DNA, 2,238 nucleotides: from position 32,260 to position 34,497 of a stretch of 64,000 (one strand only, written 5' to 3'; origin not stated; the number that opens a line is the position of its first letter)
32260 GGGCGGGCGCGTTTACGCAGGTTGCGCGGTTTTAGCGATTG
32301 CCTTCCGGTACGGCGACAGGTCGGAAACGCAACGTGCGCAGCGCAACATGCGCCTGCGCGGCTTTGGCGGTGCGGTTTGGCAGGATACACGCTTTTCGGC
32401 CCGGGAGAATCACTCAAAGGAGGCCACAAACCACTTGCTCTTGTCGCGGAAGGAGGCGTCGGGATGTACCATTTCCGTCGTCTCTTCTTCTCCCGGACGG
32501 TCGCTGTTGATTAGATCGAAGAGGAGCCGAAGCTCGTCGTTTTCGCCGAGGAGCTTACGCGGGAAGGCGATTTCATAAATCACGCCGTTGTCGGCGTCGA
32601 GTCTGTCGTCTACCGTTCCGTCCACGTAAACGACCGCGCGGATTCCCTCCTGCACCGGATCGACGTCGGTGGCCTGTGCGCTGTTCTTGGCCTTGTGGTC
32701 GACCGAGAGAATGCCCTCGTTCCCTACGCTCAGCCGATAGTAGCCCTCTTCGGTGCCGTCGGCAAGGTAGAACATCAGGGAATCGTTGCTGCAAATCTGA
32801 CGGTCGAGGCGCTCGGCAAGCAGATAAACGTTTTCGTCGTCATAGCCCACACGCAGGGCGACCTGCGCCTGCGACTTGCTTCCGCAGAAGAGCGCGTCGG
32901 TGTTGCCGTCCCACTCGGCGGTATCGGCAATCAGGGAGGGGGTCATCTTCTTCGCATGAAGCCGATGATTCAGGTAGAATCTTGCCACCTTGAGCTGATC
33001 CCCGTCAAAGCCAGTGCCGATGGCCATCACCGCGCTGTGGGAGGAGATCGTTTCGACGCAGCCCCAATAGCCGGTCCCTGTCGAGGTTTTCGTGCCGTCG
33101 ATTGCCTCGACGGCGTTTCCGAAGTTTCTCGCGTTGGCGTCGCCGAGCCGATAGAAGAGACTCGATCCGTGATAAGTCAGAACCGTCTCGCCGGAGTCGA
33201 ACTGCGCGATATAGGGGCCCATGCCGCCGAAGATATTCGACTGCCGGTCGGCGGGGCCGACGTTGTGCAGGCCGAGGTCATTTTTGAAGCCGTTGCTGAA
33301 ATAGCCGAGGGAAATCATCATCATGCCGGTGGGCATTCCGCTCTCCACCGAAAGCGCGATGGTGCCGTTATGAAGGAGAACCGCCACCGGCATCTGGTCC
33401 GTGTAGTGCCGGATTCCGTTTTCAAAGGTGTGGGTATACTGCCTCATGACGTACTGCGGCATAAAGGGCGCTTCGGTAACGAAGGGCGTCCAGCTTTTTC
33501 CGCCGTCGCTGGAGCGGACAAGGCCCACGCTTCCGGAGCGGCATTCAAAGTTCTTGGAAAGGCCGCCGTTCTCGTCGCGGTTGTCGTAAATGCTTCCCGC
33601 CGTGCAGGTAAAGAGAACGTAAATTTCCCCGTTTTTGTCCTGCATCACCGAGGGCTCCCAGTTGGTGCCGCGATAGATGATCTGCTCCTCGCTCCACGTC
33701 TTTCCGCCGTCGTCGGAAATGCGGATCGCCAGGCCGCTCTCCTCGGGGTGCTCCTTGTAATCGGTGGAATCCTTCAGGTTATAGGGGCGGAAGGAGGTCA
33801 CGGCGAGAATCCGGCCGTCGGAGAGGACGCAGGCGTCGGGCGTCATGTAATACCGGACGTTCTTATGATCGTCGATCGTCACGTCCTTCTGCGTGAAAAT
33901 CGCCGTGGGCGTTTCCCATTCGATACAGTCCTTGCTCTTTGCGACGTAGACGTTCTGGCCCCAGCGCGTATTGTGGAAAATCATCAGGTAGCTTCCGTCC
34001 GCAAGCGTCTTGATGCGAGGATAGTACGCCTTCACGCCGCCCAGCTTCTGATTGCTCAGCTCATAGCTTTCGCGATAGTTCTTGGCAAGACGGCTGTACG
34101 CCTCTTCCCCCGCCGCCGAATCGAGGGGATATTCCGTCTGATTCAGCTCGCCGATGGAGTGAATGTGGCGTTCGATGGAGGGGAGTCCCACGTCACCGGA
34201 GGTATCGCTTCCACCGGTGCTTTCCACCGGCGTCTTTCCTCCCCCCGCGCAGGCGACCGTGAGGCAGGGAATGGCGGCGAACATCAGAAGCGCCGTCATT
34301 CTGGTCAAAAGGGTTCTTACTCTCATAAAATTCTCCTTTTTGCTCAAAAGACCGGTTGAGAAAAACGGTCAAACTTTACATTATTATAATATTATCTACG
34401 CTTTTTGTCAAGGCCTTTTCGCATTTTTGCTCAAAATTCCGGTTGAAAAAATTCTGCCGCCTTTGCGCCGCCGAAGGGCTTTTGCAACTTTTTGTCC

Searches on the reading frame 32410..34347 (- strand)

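Call 54: search_protein_families(library=pfam, proteins=[window:32410-34347:-], max_evalue=0.001)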
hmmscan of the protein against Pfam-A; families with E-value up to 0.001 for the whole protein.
window:32410-34347:- (645 aa): 2 families
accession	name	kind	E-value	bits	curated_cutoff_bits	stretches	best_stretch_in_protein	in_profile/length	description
PF13088.12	BNR_2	-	2.5e-13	50.5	31.4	2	126-263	75-196/277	BNR repeat-like domain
PF02012.26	BNR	-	9.7e-05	22.2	27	0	210-219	2-11/12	BNR/Asp-box repeat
